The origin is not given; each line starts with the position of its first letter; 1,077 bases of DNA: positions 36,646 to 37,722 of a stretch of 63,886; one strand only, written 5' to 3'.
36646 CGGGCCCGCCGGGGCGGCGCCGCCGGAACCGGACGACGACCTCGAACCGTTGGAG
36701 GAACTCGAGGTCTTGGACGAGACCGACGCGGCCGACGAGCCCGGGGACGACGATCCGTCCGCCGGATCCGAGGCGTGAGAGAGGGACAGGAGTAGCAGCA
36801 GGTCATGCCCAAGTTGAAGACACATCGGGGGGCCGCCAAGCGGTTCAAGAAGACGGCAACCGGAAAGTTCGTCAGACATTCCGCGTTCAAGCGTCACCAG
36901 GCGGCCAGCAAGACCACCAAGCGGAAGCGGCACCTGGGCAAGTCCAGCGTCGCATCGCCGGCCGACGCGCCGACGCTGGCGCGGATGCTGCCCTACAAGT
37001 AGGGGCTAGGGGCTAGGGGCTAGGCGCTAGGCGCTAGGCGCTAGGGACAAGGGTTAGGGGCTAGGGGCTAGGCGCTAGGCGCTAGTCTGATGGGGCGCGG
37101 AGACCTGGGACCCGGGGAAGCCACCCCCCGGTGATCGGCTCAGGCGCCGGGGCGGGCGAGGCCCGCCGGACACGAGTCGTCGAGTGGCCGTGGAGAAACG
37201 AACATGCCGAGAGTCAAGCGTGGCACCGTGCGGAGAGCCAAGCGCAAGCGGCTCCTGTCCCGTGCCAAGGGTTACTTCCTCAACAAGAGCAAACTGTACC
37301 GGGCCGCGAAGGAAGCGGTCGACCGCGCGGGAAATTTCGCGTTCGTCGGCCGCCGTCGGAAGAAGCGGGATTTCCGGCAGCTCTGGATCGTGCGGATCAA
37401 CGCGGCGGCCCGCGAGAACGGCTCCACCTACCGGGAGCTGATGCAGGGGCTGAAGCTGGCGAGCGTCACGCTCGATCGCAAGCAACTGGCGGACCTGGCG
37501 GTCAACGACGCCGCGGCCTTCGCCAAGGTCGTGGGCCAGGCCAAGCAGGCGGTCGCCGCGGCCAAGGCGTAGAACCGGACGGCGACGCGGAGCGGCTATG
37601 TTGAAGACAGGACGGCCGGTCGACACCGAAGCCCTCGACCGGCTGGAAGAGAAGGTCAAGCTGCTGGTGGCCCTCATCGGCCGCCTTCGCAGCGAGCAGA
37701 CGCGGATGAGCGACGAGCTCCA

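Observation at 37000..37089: Two families of 7-nt tandem arrays anchored on stop codons at six loci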

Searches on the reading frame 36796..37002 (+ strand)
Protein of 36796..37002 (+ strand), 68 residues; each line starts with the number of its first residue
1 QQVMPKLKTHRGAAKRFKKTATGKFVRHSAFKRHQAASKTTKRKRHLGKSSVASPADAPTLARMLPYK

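Call 12: search_protein_families(library=pfam, proteins=[window:36796-37002:+])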
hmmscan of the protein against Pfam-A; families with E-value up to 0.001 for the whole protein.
window:36796-37002:+ (68 aa): 1 family
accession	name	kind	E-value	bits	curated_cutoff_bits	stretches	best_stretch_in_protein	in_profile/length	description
PF01632.24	Ribosomal_L35p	-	6.7e-23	81.3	28.9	1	5-65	1-61/61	Ribosomal protein L35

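Call 39: find_encoding_contigs(protein=window:36796-37002:+, flank=1500, max_places=10)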
Protein window:36796-37002:+ (68 aa): no gene with exactly this product is on record in the collection.
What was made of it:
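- Tried and rejected: Not on record (call 39).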

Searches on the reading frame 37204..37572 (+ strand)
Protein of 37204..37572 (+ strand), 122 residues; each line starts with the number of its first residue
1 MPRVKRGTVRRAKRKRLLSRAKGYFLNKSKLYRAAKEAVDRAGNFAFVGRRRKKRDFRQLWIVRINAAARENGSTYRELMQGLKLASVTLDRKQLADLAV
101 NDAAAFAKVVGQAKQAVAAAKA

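Call 12: search_protein_families(library=pfam, proteins=[window:37204-37572:+])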
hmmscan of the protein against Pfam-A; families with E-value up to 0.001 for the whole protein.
window:37204-37572:+ (122 aa): 1 family
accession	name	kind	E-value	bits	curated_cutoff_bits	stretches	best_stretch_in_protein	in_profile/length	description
PF00453.23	Ribosomal_L20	-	1.3e-39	135.1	30.8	1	3-108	1-106/107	Ribosomal protein L20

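Call 13: find_encoding_contigs(protein=window:37204-37572:+, flank=3000, max_places=10)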
Protein window:37204-37572:+ (122 aa): 2 contigs read that carry it; 1 place shown.
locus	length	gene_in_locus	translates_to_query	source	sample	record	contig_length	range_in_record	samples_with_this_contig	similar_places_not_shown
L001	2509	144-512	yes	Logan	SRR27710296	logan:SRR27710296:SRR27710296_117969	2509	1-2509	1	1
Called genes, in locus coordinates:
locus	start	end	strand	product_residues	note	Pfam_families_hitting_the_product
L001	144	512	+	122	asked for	PF00453:Ribosomal_L20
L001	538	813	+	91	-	PF06005:ZapB (weak)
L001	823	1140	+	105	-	PF05164:ZapA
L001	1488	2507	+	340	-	?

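Call 44: find_related_loci(query=window:37204-37572:+, collection=metagenome_contigs, flank=1500)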
Query window:37204-37572:+ (122 aa) in metagenome_contigs; peptide patterns used: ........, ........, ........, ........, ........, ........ (x = any residue, [..] = any of these).
600 stretches matched a pattern (row limit reached: there are more); 582 encode a relative of the query (tblastn E <= 1e-3); the best 80 are kept; 80 distinct loci.
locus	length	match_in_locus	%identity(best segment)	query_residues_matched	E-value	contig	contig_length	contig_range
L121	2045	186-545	85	1-120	7e-65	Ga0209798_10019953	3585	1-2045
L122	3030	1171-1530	69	1-120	4e-52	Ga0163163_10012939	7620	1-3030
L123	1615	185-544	69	1-120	3e-53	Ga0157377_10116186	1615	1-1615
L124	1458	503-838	71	1-112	1e-51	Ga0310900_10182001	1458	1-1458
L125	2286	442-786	71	1-115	5e-49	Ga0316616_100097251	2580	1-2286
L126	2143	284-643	66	1-120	7e-49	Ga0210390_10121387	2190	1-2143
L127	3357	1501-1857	66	1-119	5e-48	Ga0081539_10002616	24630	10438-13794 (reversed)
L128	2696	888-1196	75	1-103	2e-47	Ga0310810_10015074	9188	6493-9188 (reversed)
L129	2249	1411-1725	71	1-105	1e-47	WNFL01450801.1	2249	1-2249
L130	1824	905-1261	66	1-119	5e-48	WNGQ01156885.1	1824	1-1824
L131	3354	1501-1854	68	1-118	3e-47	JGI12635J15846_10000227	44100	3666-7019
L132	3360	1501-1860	66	1-120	2e-47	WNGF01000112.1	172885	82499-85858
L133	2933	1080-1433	67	1-118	8e-47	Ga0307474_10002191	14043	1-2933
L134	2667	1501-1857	66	1-119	1e-46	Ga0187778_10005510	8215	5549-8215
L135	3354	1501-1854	68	1-118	1e-46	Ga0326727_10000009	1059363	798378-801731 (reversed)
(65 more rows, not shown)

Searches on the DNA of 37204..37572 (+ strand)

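Call 57: search_rna_families(sources=[L133, L135, L136, L150, L161, L121], threshold=gathering)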
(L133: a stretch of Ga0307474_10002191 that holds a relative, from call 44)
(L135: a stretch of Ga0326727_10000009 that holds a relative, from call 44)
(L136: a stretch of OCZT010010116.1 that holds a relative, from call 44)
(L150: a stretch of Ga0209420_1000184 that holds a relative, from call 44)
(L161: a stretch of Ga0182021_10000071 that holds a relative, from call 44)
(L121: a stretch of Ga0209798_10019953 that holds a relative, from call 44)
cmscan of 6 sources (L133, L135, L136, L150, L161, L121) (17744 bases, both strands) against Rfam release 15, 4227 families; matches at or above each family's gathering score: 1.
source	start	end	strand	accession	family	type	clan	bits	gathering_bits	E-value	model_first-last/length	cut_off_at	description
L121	1216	1398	+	RF00013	6S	Gene;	-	83.7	46.4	1.4e-15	1-187/187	no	6S / SsrS RNA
